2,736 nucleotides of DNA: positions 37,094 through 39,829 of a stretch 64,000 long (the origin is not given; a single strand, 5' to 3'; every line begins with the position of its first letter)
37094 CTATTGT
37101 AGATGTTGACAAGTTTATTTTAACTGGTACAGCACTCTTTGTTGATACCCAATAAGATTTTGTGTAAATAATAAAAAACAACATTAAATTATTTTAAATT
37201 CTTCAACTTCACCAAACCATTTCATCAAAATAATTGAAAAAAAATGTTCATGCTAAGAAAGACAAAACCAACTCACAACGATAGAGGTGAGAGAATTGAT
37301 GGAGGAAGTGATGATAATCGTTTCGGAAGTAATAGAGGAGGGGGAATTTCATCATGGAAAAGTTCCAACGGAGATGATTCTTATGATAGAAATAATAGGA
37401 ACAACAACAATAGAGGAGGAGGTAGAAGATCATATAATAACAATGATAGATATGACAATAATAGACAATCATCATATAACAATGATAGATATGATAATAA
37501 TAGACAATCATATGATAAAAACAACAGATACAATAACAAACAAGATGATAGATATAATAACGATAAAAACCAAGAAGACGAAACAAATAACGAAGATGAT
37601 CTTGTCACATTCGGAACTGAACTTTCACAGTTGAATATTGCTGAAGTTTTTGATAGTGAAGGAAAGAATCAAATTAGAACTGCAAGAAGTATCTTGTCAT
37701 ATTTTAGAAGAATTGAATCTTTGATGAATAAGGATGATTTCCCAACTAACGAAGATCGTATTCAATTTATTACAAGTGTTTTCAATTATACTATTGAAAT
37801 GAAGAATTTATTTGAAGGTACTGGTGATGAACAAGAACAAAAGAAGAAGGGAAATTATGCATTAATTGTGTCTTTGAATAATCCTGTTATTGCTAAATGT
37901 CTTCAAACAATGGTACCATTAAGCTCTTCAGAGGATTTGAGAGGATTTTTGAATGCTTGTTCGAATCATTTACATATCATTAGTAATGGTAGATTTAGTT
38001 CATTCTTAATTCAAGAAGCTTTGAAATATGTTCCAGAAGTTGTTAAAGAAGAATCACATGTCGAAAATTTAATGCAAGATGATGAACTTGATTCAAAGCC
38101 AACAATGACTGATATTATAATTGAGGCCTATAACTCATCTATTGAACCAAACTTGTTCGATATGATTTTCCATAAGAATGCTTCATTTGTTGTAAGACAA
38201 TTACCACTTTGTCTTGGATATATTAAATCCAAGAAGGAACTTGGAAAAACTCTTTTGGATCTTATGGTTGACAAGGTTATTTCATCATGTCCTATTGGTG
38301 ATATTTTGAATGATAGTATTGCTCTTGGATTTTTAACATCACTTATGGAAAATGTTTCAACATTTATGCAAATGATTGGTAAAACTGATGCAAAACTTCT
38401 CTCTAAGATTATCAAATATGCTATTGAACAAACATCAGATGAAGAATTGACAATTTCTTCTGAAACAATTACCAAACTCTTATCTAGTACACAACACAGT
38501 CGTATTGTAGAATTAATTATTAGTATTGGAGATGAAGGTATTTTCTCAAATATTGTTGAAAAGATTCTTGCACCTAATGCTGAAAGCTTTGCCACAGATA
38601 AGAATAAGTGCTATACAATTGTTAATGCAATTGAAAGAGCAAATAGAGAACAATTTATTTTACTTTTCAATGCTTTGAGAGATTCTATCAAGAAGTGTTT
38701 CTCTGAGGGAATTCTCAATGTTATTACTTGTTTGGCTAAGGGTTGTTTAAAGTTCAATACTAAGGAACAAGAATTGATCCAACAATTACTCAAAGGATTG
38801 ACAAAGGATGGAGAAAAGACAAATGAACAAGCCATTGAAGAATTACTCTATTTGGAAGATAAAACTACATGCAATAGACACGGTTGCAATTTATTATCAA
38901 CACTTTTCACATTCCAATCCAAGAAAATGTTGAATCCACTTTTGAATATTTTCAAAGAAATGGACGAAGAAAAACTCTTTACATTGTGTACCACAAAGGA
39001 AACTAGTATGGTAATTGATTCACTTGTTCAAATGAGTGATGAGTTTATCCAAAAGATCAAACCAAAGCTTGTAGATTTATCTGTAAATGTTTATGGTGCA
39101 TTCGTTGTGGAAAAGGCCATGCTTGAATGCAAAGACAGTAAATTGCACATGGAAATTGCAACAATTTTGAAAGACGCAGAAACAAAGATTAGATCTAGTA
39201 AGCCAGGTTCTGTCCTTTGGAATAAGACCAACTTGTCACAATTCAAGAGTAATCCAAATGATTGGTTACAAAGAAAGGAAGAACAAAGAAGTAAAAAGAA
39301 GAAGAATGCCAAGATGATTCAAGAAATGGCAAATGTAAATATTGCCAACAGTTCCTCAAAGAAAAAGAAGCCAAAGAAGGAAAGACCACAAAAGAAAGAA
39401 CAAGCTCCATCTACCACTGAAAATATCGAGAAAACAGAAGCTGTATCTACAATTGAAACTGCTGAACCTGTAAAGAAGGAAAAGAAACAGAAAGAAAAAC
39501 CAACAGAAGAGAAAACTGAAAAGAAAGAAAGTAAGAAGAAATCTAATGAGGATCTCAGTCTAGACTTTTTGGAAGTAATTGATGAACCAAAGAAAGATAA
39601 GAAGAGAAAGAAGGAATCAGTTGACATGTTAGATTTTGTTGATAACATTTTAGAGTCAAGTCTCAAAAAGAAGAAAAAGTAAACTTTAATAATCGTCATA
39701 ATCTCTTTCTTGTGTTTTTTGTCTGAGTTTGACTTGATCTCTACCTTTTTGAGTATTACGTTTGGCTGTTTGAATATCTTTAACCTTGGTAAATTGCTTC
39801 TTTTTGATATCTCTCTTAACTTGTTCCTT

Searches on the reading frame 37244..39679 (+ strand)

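Call 91: search_protein_families(library=pfam, max_evalue=0.00001, proteins=[window:37244-39679:+])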
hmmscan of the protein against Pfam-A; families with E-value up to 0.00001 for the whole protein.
window:37244-39679:+ (812 aa): 1 family
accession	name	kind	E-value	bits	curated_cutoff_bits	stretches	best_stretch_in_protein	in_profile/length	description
PF22493.2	PUF_NOP9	-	3.1e-37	129.1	27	2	379-655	213-512/514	NOP9-like PUF repeat domain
